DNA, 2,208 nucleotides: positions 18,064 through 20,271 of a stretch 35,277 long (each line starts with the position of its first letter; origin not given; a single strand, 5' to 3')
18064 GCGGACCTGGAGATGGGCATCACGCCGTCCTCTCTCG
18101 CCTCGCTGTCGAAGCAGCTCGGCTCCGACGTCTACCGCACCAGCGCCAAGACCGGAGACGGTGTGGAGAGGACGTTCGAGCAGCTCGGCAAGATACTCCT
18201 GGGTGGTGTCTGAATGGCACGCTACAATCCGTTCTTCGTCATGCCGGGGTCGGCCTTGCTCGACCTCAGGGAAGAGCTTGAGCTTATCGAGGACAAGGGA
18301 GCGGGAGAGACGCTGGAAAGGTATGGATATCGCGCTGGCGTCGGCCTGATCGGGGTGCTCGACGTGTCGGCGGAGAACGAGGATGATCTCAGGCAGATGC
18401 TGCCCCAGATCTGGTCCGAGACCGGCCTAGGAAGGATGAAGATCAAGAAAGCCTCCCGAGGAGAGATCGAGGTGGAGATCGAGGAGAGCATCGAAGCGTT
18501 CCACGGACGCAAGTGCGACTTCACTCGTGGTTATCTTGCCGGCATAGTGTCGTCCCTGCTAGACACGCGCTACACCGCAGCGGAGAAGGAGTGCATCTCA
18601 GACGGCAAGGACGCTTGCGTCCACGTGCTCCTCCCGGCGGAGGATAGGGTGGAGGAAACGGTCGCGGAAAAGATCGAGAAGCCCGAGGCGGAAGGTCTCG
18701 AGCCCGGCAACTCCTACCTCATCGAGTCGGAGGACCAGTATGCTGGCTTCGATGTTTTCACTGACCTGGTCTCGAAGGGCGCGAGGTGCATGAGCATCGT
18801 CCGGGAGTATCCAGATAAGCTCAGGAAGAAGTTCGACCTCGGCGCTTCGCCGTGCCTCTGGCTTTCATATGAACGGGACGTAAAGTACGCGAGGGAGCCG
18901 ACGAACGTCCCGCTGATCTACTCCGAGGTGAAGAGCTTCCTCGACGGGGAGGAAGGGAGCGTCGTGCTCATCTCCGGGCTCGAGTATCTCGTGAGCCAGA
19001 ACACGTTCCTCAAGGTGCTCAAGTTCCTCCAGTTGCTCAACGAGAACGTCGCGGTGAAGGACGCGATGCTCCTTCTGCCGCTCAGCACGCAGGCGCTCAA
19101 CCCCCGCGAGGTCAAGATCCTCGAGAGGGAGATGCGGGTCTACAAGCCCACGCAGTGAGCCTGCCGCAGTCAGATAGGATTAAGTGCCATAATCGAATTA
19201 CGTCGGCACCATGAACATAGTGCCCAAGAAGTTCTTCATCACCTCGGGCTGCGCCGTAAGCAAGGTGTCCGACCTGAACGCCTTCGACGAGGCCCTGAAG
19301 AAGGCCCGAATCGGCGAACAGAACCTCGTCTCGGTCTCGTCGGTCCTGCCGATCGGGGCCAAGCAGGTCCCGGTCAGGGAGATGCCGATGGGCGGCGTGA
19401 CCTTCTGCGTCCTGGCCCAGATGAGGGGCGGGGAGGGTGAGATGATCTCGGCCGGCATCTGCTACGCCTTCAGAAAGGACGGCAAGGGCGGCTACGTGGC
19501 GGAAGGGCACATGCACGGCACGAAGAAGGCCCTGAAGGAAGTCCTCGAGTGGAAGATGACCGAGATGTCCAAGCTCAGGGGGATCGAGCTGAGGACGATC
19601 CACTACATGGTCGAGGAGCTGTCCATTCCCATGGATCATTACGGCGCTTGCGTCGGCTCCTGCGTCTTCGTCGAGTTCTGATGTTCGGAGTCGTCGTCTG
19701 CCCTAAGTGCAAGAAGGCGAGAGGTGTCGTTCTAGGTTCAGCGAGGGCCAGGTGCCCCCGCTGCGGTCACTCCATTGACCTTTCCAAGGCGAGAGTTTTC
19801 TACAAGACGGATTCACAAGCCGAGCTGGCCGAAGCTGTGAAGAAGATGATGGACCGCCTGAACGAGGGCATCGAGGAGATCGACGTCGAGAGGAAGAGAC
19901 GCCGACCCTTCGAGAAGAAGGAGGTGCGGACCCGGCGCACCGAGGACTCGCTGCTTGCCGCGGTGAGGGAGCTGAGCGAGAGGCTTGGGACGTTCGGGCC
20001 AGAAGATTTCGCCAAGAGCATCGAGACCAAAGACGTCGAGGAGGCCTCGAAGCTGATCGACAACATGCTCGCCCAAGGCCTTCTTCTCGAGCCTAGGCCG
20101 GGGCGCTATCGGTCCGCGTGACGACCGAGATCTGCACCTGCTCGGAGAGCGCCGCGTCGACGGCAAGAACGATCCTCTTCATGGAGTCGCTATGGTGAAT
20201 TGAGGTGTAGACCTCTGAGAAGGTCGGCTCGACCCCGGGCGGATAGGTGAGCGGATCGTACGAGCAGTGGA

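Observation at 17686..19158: Ras/Rab-like small GTPase directly abutting the gene for a V4R (Bet3-like) + DUF835 protein: candidate archaeal GTPase-regulator module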

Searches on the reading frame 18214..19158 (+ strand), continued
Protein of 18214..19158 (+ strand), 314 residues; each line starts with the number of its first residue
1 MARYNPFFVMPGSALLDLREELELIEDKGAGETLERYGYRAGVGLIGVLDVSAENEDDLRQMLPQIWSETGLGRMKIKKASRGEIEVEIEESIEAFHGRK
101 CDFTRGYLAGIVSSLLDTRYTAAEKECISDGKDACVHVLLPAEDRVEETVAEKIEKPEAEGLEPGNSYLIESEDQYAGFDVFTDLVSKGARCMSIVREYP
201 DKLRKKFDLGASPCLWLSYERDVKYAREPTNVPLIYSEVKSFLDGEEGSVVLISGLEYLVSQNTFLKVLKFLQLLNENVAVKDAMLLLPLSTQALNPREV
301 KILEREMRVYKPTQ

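Call 57: find_encoding_contigs(protein=P0242, flank=6000, max_places=2)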
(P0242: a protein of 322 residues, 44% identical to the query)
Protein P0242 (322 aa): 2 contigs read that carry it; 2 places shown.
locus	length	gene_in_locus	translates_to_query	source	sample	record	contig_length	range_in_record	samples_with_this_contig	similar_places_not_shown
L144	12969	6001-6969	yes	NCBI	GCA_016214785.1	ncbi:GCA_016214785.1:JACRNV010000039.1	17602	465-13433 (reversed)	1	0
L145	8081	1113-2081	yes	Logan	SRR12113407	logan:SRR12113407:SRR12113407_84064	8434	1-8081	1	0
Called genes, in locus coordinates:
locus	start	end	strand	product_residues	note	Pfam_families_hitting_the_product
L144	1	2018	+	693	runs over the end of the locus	PF13510:Fer2_4, PF00070:Pyr_redox (faint), PF00890:FAD_binding_2, PF01494:FAD_binding_3, PF01946:Thi4 (weak), PF07992:Pyr_redox_2, PF12831:FAD_oxidored, PF04324:Fer2_BFD, +2 more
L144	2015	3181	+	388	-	PF01266:DAO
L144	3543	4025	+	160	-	PF04008:Adenosine_kin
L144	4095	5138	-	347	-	-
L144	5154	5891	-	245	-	PF06745:ATPase, PF13481:AAA_25 (weak)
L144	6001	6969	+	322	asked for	PF02830:V4R (weak), PF05763:DUF835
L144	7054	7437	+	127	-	PF01176:eIF-1a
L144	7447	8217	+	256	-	PF01163:RIO1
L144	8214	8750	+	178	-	PF00013:KH_1 (weak), PF21800:KH_KRR1_2nd, PF22891:KH_PNO1_2nd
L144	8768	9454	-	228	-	PF06745:ATPase, PF13481:AAA_25 (weak), PF23442:DUF7125 (weak)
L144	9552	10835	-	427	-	PF14520:HHH_5, PF12895:ANAPC3 (weak), PF13432:TPR_16, PF14559:TPR_19, PF13414:TPR_11, PF07719:TPR_2 (weak), PF13481:AAA_25 (weak), PF06745:ATPase, +7 more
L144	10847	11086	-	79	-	-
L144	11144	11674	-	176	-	PF03205:MobB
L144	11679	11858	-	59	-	-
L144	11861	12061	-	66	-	PF02597:ThiS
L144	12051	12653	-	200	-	PF00899:ThiF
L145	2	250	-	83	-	?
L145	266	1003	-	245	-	PF06745:ATPase, PF13481:AAA_25 (weak)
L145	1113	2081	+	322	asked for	PF02830:V4R (weak), PF05763:DUF835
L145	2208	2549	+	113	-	PF01176:eIF-1a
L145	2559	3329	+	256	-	PF01163:RIO1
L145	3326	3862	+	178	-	PF00013:KH_1 (weak), PF21800:KH_KRR1_2nd, PF22891:KH_PNO1_2nd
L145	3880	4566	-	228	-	PF06745:ATPase, PF13481:AAA_25 (weak), PF23442:DUF7125 (weak)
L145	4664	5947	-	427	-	PF14520:HHH_5, PF12895:ANAPC3 (weak), PF13432:TPR_16, PF14559:TPR_19, PF13414:TPR_11, PF07719:TPR_2 (weak), PF13481:AAA_25 (weak), PF06745:ATPase, +7 more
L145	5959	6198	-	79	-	-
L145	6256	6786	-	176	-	PF03205:MobB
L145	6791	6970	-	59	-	-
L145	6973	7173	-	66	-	PF02597:ThiS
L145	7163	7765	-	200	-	PF00899:ThiF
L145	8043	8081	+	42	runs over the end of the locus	-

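Call 58: find_encoding_contigs(protein=P0246, flank=6000, max_places=2)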
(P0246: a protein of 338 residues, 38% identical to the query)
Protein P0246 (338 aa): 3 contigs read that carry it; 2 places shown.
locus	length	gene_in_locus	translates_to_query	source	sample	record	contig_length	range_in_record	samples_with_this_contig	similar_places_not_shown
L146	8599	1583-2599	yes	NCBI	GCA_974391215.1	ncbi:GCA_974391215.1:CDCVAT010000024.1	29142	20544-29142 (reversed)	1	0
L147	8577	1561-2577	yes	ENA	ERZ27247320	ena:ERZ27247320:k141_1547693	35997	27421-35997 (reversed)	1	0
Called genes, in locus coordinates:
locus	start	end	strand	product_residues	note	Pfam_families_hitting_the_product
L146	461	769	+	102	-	-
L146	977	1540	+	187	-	PF00025:Arf, PF00071:Ras, PF08477:Roc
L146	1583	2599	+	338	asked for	PF02830:V4R, PF05763:DUF835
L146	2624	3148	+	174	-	PF02830:V4R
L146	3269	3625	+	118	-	-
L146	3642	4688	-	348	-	-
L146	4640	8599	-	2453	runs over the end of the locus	-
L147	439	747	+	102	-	-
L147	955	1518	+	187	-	PF00025:Arf, PF00071:Ras, PF08477:Roc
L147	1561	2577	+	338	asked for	PF02830:V4R, PF05763:DUF835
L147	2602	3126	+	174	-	PF02830:V4R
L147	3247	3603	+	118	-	-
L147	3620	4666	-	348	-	PF07705:CARDB (faint)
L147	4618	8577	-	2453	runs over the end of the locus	-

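Call 59: find_encoding_contigs(protein=P0353, flank=6000, max_places=2)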
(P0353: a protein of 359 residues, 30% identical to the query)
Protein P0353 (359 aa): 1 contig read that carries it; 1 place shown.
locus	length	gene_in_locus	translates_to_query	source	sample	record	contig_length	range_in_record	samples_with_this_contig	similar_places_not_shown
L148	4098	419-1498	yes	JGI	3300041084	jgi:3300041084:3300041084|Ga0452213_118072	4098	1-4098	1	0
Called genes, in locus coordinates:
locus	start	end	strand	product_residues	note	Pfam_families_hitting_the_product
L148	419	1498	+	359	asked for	PF00025:Arf, PF00071:Ras, PF08477:Roc, PF05763:DUF835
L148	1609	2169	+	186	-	PF13886:TM7S3_TM198 (weak)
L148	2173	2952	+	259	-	-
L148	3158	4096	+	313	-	?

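Call 60: find_encoding_contigs(protein=P0249, flank=6000, max_places=2)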
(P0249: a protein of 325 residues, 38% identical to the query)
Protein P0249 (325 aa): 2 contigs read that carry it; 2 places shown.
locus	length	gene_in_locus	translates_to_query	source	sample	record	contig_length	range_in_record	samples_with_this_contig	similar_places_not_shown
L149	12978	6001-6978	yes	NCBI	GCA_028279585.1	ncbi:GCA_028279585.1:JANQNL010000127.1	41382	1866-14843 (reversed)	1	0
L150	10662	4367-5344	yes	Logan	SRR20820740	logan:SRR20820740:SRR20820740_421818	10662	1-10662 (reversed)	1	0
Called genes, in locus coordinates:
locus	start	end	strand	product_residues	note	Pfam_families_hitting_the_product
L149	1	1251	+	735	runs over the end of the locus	PF02652:Lactate_perm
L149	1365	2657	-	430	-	PF00501:AMP-binding, PF14535:AMP-binding_C_2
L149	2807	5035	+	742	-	PF00924:MS_channel_2nd, PF21082:MS_channel_3rd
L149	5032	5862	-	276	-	-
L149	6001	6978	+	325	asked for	PF02830:V4R, PF05763:DUF835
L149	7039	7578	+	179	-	PF00009:GTP_EFTU (faint), PF00025:Arf, PF00071:Ras, PF04670:Gtr1_RagA (weak), PF08477:Roc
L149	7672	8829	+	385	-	PF00266:Aminotran_5, PF01212:Beta_elim_lyase (weak)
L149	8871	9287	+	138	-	PF01592:NifU_N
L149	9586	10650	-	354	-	PF04981:NMD3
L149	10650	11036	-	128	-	-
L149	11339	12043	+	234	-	PF04254:DUF432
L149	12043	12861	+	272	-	PF21088:MS_channel_1st, PF00924:MS_channel_2nd, PF21082:MS_channel_3rd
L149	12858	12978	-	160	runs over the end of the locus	PF01544:CorA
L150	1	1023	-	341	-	?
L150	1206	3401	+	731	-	PF00924:MS_channel_2nd, PF21082:MS_channel_3rd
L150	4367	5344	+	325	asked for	PF02830:V4R, PF05763:DUF835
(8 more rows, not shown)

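Call 75: find_encoding_contigs(protein=P0261, flank=6000, max_places=2)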
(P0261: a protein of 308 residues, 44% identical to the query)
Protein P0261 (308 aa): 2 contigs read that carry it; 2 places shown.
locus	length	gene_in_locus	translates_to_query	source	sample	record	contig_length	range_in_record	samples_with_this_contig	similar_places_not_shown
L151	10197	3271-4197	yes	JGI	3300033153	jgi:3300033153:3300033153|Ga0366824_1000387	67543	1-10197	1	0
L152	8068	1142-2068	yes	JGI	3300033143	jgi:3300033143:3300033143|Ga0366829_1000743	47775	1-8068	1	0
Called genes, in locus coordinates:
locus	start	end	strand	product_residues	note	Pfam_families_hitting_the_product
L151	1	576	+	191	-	?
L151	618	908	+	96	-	-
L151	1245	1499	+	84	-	-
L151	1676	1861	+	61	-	-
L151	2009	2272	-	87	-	-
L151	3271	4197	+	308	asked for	PF05763:DUF835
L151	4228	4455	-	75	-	PF11823:Se_S_carrier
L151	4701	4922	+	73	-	-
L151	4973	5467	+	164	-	-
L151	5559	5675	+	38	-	-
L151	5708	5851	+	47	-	-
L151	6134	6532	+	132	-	PF18902:DUF5658 (weak)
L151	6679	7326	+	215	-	PF01917:Flagellin_arch-type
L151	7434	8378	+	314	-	PF05377:FlaC_arch, PF04659:Arch_fla_DE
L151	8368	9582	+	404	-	-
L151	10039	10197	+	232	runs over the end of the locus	PF06745:ATPase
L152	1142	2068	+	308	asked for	PF05763:DUF835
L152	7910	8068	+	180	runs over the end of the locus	PF13481:AAA_25 (faint), PF06745:ATPase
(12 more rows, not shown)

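Call 76: find_encoding_contigs(protein=P0274, flank=6000, max_places=2)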
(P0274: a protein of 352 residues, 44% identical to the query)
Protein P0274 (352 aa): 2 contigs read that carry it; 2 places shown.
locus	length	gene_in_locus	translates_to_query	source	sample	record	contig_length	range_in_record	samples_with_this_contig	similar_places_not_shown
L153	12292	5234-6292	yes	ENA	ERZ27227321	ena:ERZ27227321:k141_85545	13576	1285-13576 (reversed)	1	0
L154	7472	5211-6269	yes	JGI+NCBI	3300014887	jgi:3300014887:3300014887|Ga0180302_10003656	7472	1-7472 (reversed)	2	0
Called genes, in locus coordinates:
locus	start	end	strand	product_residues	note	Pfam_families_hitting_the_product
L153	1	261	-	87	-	?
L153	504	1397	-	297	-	PF01078:Mg_chelatase (weak)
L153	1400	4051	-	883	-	PF26791:AAPxQ, PF00092:VWA, PF13519:VWA_2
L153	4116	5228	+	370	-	PF13240:Zn_Ribbon_1 (weak), PF13248:Zn_ribbon_3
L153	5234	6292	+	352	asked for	PF05763:DUF835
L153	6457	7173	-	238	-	PF06745:ATPase, PF23442:DUF7125 (weak), PF13481:AAA_25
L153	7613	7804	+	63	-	-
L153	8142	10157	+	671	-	-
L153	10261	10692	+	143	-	PF19479:DUF6015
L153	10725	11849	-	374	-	PF05559:DUF763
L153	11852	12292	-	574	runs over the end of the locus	?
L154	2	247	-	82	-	?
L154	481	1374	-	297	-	PF01078:Mg_chelatase (weak)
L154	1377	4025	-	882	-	PF26791:AAPxQ, PF00092:VWA, PF13519:VWA_2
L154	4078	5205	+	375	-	PF13248:Zn_ribbon_3, PF13240:Zn_Ribbon_1 (weak)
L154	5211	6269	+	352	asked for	PF05763:DUF835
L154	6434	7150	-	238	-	PF06745:ATPase, PF23442:DUF7125 (weak), PF13481:AAA_25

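Call 77: find_encoding_contigs(protein=P0244, flank=6000, max_places=2)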
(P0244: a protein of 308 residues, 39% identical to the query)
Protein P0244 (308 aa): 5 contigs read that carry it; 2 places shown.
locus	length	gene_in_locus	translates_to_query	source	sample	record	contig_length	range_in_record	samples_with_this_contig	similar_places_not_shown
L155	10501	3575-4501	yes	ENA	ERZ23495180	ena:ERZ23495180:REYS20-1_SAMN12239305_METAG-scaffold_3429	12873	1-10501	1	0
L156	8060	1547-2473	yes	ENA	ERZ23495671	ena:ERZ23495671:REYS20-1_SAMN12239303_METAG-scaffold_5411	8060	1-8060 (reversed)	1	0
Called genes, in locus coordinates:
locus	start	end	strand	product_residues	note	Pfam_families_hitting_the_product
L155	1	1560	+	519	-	?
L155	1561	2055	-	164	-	PF01951:Archease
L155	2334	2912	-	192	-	-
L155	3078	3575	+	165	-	PF00025:Arf, PF02421:FeoB_N (faint), PF03193:RsgA_GTPase (faint), PF00071:Ras, PF04670:Gtr1_RagA (weak), PF08477:Roc, PF00009:GTP_EFTU (weak)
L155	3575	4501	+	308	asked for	PF05763:DUF835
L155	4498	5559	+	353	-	PF00586:AIRS, PF02769:AIRS_C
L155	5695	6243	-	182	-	PF04919:DUF655, PF14579:HHH_6 (faint)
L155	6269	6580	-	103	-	PF03874:RNA_pol_Rpb4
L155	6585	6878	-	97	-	PF01157:Ribosomal_L21e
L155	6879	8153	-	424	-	PF22023:Pus10_THUMP_arc, PF21238:Pus10_C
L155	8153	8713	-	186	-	-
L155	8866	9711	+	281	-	PF01015:Ribosomal_S3Ae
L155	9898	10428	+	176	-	-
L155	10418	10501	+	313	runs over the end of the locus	PF13102:Phage_int_SAM_5 (weak), PF13495:Phage_int_SAM_4 (weak), PF00589:Phage_integrase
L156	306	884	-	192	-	-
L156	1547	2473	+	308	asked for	PF05763:DUF835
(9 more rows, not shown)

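Call 91: search_protein_families(library=padloc, proteins=[window:18214-19158:+], max_evalue=0.01)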
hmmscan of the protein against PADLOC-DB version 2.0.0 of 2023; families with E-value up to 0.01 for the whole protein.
window:18214-19158:+ (314 aa): 0 families

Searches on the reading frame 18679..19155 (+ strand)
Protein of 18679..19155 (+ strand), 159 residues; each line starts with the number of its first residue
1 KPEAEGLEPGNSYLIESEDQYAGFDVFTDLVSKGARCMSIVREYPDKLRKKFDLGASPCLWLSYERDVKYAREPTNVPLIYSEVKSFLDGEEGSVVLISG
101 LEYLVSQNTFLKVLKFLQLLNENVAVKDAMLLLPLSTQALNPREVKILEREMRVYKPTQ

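Call 53: find_related_loci(query=A5, collection=metagenome_contigs, flank=6000)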
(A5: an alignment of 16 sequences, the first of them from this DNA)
Query A5 (159 aa) in metagenome_contigs; peptide patterns used: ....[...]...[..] (x = any residue, [..] = any of these).
554 stretches matched a pattern; 328 encode a relative of the query (tblastn E <= 1e-3); the best 80 are kept; 80 distinct loci.
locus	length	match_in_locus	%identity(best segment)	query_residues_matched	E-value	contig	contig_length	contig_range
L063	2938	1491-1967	91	1-159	4e-99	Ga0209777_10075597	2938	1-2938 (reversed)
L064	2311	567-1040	89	2-159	5e-97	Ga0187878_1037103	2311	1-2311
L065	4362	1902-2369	84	1-156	1e-88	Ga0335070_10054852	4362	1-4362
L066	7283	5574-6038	69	1-156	1e-70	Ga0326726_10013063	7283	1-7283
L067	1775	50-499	70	7-156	3e-72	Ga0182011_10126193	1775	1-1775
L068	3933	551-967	61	7-145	2e-54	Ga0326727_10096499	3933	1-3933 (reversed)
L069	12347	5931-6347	60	7-145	4e-54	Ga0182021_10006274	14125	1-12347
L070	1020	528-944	60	7-145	9e-57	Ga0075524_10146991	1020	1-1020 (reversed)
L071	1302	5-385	60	19-145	7e-51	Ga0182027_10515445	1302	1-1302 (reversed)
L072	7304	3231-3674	55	7-154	2e-47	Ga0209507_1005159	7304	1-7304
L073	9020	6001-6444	55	7-154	2e-47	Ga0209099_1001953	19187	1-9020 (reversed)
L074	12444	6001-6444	55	7-154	2e-47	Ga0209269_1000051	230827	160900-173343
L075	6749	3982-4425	54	7-154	3e-47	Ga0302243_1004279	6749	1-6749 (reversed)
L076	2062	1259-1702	55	7-154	1e-47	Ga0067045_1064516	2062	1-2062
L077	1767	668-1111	53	7-154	2e-47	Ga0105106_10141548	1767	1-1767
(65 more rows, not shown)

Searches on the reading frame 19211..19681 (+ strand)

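Call 3: search_protein_families(library=pfam, proteins=[window:19211-19681:+], max_evalue=0.01)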
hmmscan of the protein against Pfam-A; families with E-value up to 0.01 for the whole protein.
window:19211-19681:+ (156 aa): 1 family
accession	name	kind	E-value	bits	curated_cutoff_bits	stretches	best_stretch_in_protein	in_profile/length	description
PF01862.21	PvlArgDC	-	3.2e-39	134.8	22.7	1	4-154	1-161/161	Pyruvoyl-dependent arginine decarboxylase (PvlArgDC)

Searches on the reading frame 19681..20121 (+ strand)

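Call 3: search_protein_families(library=pfam, proteins=[window:19681-20121:+], max_evalue=0.01)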
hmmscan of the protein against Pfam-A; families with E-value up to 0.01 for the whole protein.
window:19681-20121:+ (146 aa): 6 families
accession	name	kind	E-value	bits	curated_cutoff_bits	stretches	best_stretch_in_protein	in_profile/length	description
PF19134.6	DUF5817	-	1.5e-08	34.9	31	1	2-52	1-51/57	Domain of unknown function (DUF5817)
PF09082.15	DUF1922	-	0.00017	22.1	30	1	4-56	4-54/56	Domain of unknown function (DUF1922)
PF25207.1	DUF7837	-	0.00042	20.7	27.8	1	24-48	7-31/47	Domain of unknown function (DUF7837)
PF13717.11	Zn_ribbon_4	-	0.00094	19.5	30.3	0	22-32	25-35/36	zinc-ribbon domain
PF24460.1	DUF7575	-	0.0017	18.1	28.5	0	22-33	3-14/28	Domain of unknown function (DUF7575)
PF13248.11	Zn_ribbon_3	-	0.0031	17.4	27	0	24-33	4-13/26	zinc-ribbon domain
